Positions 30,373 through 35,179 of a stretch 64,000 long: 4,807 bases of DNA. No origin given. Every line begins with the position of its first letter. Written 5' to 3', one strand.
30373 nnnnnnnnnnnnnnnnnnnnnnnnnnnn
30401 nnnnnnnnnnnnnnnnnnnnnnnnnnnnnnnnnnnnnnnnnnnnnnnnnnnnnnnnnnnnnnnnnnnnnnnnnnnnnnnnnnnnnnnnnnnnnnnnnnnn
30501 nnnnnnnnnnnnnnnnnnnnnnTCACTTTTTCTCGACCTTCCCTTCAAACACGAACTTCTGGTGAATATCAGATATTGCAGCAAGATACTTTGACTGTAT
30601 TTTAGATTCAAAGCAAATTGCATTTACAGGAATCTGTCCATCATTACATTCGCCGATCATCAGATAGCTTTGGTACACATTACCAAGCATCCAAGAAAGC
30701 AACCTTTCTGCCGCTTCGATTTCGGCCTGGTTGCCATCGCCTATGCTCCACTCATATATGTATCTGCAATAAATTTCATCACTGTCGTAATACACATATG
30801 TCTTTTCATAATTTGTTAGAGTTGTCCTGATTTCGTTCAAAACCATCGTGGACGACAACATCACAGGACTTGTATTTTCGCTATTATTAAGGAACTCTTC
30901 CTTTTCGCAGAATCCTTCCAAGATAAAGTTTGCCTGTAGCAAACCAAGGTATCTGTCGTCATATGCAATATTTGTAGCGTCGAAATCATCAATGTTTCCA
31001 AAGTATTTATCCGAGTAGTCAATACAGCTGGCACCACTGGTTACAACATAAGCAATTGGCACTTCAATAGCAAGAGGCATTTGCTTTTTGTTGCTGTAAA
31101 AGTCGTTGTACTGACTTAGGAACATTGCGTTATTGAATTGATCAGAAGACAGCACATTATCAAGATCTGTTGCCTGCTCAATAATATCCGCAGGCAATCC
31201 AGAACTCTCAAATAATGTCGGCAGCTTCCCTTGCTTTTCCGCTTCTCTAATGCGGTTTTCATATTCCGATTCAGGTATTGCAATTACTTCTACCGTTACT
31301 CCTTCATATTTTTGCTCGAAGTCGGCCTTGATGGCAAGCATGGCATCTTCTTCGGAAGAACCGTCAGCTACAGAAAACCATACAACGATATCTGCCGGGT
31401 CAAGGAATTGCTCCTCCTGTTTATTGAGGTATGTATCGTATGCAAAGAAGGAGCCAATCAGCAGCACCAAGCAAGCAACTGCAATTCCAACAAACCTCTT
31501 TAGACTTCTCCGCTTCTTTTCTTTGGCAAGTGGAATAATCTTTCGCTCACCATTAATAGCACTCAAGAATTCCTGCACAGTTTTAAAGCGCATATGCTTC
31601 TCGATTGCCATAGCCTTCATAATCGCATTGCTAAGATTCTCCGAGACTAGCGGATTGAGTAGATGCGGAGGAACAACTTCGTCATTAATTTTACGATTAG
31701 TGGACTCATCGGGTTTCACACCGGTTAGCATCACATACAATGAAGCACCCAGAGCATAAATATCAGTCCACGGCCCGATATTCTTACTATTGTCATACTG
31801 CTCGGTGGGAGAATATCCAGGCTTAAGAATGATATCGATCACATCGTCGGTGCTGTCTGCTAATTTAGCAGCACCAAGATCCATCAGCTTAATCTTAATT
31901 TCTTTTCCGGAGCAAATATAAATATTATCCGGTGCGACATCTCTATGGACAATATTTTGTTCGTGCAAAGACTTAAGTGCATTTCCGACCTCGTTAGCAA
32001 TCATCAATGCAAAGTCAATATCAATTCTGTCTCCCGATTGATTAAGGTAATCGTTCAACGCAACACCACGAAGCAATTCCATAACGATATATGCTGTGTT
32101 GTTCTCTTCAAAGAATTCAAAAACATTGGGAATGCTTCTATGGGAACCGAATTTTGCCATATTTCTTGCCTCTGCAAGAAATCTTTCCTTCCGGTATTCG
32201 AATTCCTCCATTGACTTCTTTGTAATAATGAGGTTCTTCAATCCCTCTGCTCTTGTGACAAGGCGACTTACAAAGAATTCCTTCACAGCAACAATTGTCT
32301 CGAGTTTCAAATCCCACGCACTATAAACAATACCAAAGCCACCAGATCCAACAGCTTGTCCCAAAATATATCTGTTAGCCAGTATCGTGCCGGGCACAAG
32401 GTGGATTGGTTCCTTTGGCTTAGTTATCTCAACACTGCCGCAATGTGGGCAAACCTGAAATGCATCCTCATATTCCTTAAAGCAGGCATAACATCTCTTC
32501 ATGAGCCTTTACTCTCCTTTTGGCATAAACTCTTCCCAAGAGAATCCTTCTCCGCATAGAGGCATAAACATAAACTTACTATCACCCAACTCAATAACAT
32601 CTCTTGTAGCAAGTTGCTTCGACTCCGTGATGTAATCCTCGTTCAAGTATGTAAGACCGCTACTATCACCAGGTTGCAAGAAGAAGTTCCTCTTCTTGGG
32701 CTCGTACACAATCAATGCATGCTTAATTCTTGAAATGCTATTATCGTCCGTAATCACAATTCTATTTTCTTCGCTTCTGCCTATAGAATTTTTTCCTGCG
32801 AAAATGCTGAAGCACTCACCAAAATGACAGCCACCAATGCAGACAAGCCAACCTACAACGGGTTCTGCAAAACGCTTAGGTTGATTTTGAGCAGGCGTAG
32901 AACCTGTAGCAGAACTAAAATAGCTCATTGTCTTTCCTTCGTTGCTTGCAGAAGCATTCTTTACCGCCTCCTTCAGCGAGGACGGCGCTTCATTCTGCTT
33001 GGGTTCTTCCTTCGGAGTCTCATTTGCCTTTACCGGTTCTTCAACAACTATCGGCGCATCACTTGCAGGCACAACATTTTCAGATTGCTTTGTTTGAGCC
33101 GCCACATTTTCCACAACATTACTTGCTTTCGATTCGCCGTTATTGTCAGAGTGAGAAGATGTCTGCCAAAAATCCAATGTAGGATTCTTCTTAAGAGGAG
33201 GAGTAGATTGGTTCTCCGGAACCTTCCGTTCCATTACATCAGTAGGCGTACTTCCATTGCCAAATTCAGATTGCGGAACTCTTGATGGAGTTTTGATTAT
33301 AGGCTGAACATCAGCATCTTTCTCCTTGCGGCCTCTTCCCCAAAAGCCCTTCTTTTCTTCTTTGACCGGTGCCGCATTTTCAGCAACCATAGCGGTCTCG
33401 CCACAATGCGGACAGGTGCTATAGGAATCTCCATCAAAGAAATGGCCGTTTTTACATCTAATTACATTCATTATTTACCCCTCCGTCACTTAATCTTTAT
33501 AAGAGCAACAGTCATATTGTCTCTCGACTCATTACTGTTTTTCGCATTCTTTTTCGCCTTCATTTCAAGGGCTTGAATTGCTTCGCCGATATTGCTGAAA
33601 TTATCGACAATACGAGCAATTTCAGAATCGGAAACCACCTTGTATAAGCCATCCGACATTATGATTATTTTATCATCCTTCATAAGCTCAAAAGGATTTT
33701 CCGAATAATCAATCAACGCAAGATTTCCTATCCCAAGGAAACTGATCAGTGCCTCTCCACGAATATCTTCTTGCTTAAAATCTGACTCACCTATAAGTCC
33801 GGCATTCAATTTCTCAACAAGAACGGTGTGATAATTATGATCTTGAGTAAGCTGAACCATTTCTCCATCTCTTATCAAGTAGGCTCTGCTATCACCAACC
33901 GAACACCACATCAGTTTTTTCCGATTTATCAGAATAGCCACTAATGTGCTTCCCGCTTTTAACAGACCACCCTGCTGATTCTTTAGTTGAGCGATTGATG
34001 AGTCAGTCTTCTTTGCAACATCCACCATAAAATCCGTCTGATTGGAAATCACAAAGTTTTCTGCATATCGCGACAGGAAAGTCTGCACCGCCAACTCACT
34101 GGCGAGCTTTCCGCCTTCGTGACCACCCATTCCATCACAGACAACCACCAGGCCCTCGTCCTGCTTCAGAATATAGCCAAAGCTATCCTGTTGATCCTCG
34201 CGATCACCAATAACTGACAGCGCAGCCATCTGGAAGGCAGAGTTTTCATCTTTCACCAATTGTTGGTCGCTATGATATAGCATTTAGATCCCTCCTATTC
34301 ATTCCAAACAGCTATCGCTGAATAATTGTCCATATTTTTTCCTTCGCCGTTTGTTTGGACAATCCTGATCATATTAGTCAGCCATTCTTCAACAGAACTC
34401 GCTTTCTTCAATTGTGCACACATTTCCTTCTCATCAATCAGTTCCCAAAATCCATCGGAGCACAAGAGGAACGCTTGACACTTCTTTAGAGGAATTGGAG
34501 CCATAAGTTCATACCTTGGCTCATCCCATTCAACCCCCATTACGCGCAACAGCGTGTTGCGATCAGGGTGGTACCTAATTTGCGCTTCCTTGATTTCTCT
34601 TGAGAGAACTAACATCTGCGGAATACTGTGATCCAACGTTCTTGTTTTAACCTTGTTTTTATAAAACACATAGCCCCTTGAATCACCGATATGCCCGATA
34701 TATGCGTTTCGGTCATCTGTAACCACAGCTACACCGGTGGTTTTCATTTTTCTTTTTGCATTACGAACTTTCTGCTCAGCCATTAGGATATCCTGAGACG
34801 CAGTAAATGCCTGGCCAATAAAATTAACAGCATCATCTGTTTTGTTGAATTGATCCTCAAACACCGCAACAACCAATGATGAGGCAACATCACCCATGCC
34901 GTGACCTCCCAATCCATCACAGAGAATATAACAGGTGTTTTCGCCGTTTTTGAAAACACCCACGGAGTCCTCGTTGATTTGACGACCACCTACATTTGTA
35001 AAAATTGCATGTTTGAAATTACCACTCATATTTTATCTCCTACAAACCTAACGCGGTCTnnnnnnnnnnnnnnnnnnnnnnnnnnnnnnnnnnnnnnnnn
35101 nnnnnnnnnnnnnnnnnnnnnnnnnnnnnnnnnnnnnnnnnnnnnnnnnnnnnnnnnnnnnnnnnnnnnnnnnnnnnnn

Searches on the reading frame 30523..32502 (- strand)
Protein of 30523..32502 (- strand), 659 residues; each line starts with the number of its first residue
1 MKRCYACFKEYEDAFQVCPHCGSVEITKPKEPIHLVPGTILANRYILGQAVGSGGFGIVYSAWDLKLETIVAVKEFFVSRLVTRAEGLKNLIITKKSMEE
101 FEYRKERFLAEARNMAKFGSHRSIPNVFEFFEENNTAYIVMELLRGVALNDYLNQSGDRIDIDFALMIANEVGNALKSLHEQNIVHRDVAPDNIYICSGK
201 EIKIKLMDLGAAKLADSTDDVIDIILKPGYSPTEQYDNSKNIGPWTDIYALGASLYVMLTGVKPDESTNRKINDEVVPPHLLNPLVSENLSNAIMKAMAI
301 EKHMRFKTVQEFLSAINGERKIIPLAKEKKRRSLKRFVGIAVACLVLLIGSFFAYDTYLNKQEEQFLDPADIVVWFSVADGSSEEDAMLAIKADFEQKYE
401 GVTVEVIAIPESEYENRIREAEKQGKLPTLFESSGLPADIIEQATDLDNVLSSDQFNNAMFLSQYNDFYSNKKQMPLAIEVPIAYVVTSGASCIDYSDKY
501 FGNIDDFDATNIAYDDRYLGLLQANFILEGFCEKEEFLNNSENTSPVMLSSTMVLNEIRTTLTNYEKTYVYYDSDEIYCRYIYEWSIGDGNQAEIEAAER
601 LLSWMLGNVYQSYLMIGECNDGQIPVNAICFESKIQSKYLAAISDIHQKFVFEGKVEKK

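Call 3: search_protein_families(library=pfam, proteins=[window:30523-32502:-], max_evalue=0.01)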
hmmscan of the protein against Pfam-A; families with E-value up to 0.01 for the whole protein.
window:30523-32502:- (659 aa): 6 families
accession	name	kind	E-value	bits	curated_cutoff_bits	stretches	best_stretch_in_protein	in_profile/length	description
PF00069.31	Pkinase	-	1.2e-32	113.7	31.7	1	47-271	3-203/263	Protein kinase domain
PF07714.23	PK_Tyr_Ser-Thr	-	1.2e-21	77.6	23.1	1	48-271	4-212/258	Protein tyrosine and serine/threonine kinase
PF06293.20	Kdo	-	2.1e-06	27.8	21.3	1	134-213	89-170/207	Lipopolysaccharide kinase (Kdo/WaaP) family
PF13416.11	SBP_bac_8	-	5.4e-05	23.6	27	1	391-467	2-82/279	Bacterial extracellular solute-binding protein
PF01547.30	SBP_bac_1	-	0.00033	21.2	26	1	382-447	2-80/307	Bacterial extracellular solute-binding protein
PF17667.7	Pkinase_fungal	-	0.0075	15.5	24.1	0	174-215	297-342/387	Fungal protein kinase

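Call 38: search_protein_families(library=ncbifam, proteins=[window:30523-32502:-], max_evalue=0.01)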
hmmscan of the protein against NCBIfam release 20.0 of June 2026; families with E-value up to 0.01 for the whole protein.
window:30523-32502:- (659 aa): 19 families
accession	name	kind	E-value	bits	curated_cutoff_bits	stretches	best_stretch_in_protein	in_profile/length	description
NF033483.0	PknB_PASTA_kin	equivalog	6.3e-46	157.5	450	1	38-317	2-266/563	Stk1 family PASTA domain-containing Ser/Thr kinase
NF047741.1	antiphage_MADS6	equivalog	6.4e-37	127.4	460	2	95-318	230-459/612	methylation-associated defense system protein kinase MAD6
NF052427.1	StpK7MSMEG_1200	equivalog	2.1e-25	89.3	900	1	44-317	8-266/601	serine/threonine protein kinase StpK7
NF038150.1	lanthi_synth_IV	equivalog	2.5e-24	85.7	650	1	38-310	184-447/851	class IV lanthionine synthetase LanL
NF009651.0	PRK13184.1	equivalog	3.2e-18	65.1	839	1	44-317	3-288/932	serine/threonine-protein kinase PknD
NF038151.1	lanthi_synth_III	equivalog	7.6e-14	51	575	1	107-274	269-438/833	class III lanthionine synthetase LanKC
TIGR03724.2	arch_bud32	equivalog_domain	1.9e-12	47.1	125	1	103-220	35-139/193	KEOPS complex kinase/ATPase Bud32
NF043056.1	T4SS_LegK1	equivalog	4.8e-12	45.2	550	1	50-253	78-278/516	Dot/Icm T4SS effector kinase LegK1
NF033442.0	BREX_PglW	equivalog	6.8e-12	43.9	990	1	120-318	268-485/1391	BREX system serine/threonine kinase PglW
NF011464.0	PRK14879.1-7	equivalog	5.3e-11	42.7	246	1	101-218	46-155/221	Kae1-associated kinase Bud32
NF011463.0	PRK14879.1-4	equivalog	1.2e-09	37.9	188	1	100-220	57-168/237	Kae1-associated kinase Bud32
TIGR03903.1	TOMM_kin_cyc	equivalog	4.3e-09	34.8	705.75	1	103-262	20-186/1267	TOMM system kinase/cyclase fusion protein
NF007174.0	PRK09605.1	equivalog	1.4e-08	33.7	447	1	103-224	378-486/535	bifunctional N(6)-L-threonylcarbamoyladenine synthase/serine/threonine protein kinase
NF058632.1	SerThrKinPrkT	equivalog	3.5e-07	29.5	280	1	133-212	91-165/322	serine/threonine protein kinase PrkT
NF011460.0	PRK14879.1-1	equivalog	5e-07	29.1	199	1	105-221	55-166/232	Kae1-associated kinase Bud32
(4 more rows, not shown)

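Call 52: search_solved_structures(query=window:30523-32502:-, max_evalue=1e-10)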
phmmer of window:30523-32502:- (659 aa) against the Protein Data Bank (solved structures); distinct sequences matched with E-value up to 1e-10: 145 (the best 60 are shown).
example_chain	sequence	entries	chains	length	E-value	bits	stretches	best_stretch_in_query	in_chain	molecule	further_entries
5hnv_A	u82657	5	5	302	5.9e-44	153.8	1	26-314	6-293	PpkA N terminal | PpkA-294 | PpkA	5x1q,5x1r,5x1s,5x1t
9ymt_A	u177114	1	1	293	2e-26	95.9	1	38-314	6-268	Serine/Threonine Kinase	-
4eqm_A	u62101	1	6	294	2e-26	95.9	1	38-314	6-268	Protein kinase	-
1mru_A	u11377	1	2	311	2.5e-21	79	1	34-314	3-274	Probable serine/threonine-protein kinase pknB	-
1o6y_A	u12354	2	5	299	2.7e-21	78.9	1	34-312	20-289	SERINE/THREONINE-PROTEIN KINASE PKNB | Probable serine/threonine-protein kinase pknB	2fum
6b2q_A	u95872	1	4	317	3.7e-21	78.5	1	29-317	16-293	Serine/threonine-protein kinase PknA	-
3orm_A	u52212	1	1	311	6.1e-21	77.8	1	34-314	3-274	Serine/threonine protein kinase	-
3f61_A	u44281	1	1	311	7e-21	77.6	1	34-314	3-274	Serine/threonine-protein kinase pknB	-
5u94_A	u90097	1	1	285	7.8e-21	77.4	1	40-312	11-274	Serine/threonine-protein kinase PknB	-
6b2p_A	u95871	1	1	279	9.3e-21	77.1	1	40-312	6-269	Serine/threonine-protein kinase PknB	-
9tmq_A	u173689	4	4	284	2.6e-20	75.7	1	38-317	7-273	Serine/threonine-protein kinase PknA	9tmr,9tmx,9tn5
4ow8_A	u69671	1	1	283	2.6e-20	75.7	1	38-317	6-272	Serine/threonine-protein kinase PknA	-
3ori_A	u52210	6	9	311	3.1e-20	75.4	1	34-314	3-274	Serine/threonine protein kinase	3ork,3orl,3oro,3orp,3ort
4x3f_A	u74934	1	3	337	5e-20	74.7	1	38-317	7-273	Serine/threonine-protein kinase PknA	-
6i2p_A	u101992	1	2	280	8e-20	74.1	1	40-312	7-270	Serine/threonine-protein kinase PknB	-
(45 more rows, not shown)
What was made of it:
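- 30523..32502 (-): Paralogous upstream kinase, 659 aa: zinc ribbon, PpkA-like kinase, membrane helix, and a solute-binding-protein-like ectodomain. calls 3, 52.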

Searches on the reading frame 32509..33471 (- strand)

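Call 3: search_protein_families(library=pfam, proteins=[window:32509-33471:-], max_evalue=0.01)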
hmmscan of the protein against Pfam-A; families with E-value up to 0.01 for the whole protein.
window:32509-33471:- (320 aa): 2 families
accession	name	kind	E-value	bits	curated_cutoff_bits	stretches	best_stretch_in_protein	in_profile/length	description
PF00498.31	FHA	-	9.1e-10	39.3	20.7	1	229-296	2-67/67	FHA domain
PF16697.10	Yop-YscD_cpl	-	1.3e-05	25.8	33.2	1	213-303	4-91/94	Inner membrane component of T3SS, cytoplasmic domain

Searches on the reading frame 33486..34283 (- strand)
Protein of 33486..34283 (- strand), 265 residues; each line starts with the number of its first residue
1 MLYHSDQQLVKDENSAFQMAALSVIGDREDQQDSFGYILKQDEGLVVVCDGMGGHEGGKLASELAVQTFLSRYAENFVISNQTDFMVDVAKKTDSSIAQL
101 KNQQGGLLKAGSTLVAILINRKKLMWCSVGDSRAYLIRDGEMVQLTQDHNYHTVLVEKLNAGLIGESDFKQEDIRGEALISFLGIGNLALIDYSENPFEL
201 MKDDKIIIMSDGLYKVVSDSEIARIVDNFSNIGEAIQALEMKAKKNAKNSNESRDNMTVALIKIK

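Call 5: search_protein_families(library=pfam, proteins=[window:33486-34283:-], max_evalue=0.001)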
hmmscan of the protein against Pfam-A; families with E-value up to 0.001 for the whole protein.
window:33486-34283:- (265 aa): 3 families
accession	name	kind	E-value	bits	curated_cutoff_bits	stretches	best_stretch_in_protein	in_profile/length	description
PF13672.11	PP2C_2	-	2.9e-17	63.4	24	1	25-231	6-193/209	Protein phosphatase 2C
PF00481.26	PP2C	-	1.7e-16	61.1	20.3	1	38-150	29-141/255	Protein phosphatase 2C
PF07228.17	SpoIIE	-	1.5e-05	25.5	25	0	185-264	105-191/192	Stage II sporulation protein E (SpoIIE)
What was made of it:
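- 33486..35029 (-): Two PP2C-type phosphatases (33486-34283 and 34295-35029). call 5.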

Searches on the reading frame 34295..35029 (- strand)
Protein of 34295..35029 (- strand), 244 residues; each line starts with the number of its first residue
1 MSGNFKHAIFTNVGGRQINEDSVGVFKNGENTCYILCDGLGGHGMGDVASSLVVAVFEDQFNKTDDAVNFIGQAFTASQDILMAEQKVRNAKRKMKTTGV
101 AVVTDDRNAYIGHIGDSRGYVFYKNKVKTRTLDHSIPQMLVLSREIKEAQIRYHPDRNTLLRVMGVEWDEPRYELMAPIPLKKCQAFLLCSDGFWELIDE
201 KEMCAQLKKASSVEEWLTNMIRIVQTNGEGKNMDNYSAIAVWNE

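Call 5: search_protein_families(library=pfam, proteins=[window:34295-35029:-], max_evalue=0.001)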
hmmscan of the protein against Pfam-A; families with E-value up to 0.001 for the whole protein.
window:34295-35029:- (244 aa): 2 families
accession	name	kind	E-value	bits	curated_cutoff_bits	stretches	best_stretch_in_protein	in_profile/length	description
PF13672.11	PP2C_2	-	8.3e-11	42.3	24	1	16-229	9-200/209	Protein phosphatase 2C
PF00481.26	PP2C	-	4.4e-09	36.8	20.3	1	33-135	36-141/255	Protein phosphatase 2C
